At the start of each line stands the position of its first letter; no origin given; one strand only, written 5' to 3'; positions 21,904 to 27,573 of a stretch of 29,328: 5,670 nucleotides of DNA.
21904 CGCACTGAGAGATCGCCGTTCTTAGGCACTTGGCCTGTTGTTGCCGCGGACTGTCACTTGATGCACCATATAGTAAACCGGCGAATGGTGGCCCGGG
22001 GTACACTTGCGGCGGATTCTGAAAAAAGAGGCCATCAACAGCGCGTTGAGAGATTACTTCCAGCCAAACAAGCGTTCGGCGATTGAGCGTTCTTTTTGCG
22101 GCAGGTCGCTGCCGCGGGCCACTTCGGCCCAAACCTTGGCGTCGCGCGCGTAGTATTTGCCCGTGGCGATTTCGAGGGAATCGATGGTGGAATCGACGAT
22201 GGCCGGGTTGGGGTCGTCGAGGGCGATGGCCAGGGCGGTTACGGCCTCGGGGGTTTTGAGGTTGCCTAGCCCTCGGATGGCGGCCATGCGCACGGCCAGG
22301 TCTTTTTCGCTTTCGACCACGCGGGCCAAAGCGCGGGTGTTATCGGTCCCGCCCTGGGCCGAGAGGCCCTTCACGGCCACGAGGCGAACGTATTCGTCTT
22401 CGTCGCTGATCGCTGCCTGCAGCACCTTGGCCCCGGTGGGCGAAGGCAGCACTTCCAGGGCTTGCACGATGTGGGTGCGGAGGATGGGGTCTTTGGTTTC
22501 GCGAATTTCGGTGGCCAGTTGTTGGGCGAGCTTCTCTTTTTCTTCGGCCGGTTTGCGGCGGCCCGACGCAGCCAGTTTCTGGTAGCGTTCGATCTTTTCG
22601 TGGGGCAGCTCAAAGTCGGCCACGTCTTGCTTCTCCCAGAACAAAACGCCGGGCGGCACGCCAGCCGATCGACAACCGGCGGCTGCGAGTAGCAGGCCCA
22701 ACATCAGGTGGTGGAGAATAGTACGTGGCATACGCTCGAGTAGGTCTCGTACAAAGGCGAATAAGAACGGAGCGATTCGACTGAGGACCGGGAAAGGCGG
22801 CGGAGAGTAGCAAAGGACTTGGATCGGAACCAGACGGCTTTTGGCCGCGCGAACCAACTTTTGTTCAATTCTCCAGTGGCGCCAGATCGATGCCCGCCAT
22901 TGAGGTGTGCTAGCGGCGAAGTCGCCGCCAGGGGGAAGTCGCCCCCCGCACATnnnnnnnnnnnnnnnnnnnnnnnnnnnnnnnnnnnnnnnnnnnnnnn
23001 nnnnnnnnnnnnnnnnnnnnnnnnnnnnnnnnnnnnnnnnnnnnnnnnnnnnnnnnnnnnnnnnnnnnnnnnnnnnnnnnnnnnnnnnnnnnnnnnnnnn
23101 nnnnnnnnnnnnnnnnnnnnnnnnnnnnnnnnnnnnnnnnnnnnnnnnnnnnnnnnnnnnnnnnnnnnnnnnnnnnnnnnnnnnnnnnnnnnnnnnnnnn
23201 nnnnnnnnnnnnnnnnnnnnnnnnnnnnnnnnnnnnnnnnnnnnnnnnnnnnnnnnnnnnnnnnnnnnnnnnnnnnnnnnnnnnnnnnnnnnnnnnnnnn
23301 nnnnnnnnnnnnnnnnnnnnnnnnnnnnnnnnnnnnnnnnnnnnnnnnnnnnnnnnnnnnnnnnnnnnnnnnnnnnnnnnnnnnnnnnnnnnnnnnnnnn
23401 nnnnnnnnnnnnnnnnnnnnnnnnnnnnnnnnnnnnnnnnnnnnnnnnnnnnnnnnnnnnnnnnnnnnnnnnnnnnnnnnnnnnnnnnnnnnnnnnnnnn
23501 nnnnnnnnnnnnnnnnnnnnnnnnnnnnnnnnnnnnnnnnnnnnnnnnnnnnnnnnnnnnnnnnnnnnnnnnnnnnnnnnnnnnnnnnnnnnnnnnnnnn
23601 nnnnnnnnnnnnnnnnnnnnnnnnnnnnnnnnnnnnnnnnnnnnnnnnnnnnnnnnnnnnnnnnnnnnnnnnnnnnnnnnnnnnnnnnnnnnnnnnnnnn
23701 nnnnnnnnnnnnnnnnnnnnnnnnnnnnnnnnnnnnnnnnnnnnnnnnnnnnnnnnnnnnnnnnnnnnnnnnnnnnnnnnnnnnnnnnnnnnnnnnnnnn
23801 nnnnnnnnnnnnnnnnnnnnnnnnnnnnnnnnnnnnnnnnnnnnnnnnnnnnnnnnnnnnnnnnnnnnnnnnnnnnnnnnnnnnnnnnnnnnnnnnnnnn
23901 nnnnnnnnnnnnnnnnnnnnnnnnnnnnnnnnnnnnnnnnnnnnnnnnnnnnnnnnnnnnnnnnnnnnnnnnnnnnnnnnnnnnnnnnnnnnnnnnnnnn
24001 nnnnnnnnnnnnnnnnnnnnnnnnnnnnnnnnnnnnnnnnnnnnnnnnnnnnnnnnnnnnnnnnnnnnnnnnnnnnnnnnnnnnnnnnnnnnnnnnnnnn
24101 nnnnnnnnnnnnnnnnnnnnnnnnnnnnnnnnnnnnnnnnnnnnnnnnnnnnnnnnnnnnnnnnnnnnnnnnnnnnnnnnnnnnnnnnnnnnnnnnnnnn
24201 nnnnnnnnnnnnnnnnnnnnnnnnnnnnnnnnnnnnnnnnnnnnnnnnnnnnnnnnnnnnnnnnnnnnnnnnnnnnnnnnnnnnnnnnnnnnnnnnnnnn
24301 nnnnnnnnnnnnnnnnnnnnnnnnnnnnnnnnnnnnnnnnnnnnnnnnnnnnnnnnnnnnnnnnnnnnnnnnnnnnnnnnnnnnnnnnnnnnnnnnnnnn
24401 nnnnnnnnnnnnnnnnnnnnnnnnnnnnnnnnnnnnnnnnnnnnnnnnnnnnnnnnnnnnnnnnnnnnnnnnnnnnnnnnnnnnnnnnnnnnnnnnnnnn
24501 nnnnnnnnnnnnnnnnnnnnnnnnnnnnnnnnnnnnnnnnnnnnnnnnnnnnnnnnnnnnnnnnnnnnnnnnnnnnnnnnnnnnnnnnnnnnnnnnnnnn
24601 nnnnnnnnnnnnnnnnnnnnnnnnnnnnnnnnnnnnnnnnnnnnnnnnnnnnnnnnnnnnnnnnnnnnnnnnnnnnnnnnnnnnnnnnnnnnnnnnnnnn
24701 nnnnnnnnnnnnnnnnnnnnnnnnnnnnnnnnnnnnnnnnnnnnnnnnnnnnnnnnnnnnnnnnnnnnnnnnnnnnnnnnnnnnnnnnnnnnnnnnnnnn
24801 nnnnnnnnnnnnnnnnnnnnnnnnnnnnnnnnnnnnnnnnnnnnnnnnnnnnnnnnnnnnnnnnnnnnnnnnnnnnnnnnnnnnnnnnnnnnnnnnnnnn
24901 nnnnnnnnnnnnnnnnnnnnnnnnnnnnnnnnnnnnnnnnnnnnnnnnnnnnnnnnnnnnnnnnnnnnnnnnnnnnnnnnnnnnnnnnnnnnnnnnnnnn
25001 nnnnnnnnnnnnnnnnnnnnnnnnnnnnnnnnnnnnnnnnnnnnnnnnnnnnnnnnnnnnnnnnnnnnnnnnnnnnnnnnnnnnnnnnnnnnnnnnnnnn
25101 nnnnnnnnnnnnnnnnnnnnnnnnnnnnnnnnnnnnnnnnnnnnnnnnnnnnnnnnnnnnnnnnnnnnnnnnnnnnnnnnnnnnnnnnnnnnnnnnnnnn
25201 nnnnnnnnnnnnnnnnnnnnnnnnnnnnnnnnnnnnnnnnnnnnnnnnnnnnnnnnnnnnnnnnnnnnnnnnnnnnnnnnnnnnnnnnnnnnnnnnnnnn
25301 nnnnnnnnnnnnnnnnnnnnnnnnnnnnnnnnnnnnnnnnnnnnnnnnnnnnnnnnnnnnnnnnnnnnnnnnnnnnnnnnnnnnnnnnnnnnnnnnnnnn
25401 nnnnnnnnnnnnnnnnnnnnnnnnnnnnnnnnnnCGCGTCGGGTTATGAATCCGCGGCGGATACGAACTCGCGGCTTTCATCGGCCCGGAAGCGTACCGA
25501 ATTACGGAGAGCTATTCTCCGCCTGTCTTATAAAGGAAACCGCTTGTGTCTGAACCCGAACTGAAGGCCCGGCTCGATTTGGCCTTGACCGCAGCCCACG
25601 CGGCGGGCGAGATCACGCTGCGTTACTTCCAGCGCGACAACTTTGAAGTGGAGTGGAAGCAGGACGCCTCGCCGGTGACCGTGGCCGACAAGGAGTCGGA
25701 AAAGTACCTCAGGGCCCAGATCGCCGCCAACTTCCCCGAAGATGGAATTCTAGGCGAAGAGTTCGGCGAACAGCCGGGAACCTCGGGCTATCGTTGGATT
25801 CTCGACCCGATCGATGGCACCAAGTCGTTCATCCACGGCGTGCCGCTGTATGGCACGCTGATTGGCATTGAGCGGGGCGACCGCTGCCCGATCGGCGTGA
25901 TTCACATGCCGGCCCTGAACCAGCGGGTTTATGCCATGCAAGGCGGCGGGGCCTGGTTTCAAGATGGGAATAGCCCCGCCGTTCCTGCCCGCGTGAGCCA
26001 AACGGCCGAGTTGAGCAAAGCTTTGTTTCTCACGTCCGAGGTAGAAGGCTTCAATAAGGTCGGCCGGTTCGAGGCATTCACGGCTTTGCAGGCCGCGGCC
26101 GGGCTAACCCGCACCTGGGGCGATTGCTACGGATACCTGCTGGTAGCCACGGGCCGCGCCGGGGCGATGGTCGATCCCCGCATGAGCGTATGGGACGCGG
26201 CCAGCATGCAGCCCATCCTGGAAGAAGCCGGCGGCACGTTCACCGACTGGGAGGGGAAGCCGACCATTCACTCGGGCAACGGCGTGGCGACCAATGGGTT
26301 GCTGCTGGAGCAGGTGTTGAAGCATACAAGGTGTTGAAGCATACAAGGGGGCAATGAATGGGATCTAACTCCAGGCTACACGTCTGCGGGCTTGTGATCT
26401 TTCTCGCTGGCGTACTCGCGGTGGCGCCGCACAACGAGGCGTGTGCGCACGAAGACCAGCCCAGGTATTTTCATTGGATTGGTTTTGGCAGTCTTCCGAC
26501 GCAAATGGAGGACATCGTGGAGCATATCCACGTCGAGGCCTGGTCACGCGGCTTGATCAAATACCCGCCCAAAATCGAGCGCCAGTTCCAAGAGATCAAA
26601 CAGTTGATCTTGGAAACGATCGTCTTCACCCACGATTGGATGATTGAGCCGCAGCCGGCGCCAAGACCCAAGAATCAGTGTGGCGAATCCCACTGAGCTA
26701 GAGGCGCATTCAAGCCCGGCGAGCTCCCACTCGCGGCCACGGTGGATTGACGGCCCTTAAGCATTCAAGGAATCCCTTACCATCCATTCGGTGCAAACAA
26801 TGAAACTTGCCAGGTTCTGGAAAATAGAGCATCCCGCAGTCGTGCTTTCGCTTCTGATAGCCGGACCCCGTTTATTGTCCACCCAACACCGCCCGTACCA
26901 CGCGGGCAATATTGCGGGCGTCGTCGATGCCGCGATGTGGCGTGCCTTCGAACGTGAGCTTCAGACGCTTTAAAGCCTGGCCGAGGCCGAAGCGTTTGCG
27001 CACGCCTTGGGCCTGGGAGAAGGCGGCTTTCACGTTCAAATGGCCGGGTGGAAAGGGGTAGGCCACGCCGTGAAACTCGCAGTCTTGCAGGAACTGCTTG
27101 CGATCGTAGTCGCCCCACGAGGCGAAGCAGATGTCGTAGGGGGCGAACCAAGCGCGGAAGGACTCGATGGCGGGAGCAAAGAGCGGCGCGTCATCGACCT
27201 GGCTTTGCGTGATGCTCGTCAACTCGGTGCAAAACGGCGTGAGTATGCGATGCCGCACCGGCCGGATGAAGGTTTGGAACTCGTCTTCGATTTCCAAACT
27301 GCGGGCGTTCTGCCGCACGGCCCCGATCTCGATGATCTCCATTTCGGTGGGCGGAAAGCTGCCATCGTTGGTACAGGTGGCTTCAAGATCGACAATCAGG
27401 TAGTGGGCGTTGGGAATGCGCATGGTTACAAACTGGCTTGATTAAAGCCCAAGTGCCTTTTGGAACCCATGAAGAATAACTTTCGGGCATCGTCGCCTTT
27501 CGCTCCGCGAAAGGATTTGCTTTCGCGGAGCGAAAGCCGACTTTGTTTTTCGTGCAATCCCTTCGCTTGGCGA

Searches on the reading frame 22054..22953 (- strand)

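Call 55: search_protein_families(library=pfam, proteins=[window:22054-22953:-], max_evalue=0.001)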
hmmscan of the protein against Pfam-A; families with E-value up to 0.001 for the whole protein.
window:22054-22953:- (299 aa): 3 families
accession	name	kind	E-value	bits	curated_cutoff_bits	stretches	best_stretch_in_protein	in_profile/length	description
PF13646.12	HEAT_2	-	9.7e-16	58.3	27.7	2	146-216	4-74/88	HEAT repeats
PF03130.22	HEAT_PBS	-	5.9e-06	26.7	20.9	1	221-247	1-27/27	PBS lyase HEAT-like repeat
PF02985.28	HEAT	-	9.2e-05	22.8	23.5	0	178-198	5-25/31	HEAT repeat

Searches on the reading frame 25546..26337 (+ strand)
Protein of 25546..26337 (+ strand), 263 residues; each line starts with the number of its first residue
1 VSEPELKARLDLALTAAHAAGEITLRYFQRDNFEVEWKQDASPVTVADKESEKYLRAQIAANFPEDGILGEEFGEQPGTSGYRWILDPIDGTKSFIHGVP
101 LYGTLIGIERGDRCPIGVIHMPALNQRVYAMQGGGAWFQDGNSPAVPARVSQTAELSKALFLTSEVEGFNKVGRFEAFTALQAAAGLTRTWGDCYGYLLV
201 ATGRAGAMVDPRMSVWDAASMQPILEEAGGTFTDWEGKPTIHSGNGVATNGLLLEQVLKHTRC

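Call 55: search_protein_families(library=pfam, proteins=[window:25546-26337:+], max_evalue=0.001)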
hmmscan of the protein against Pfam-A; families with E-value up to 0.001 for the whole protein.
window:25546-26337:+ (263 aa): 1 family
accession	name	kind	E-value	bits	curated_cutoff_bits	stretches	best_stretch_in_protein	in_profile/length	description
PF00459.30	Inositol_P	-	4.9e-51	174.2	27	1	10-261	6-266/271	Inositol monophosphatase family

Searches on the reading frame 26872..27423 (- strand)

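Call 55: search_protein_families(library=pfam, proteins=[window:26872-27423:-], max_evalue=0.001)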
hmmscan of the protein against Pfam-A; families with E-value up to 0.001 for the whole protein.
window:26872-27423:- (183 aa): 2 families
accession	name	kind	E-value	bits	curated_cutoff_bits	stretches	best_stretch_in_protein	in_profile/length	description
PF00929.31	RNase_T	-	1.6e-23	84.4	24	1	10-175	2-163/164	Exonuclease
PF16473.11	Rv2179c-like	-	0.00098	19.3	27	0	9-179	3-176/177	3'-5' exoribonuclease Rv2179c-like domain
